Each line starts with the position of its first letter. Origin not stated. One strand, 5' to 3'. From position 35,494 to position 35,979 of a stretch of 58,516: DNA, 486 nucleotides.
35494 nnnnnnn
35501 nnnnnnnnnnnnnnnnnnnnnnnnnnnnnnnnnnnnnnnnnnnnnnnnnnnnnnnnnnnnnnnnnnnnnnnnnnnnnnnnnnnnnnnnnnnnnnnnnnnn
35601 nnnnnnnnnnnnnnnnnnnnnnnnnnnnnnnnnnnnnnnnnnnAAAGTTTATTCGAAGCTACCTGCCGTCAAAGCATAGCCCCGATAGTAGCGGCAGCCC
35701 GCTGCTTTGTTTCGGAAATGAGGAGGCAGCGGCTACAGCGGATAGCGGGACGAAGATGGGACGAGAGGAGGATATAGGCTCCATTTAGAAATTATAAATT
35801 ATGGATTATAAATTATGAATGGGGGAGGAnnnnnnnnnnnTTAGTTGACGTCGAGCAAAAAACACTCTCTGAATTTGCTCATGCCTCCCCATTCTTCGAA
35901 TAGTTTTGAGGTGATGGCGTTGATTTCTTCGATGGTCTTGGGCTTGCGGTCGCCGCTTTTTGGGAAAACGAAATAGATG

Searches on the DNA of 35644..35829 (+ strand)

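Call 114: search_dna_similar(query=window:35644-35829:+, collection=plasmids, mode=distant, max_evalue=0.001)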
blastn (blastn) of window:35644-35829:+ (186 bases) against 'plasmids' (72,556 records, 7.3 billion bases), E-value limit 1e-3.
No match.

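Call 115: search_dna_similar(query=window:35644-35829:+, collection=phages, mode=distant, max_evalue=0.001)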
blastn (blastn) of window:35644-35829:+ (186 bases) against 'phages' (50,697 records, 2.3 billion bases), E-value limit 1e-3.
No match.
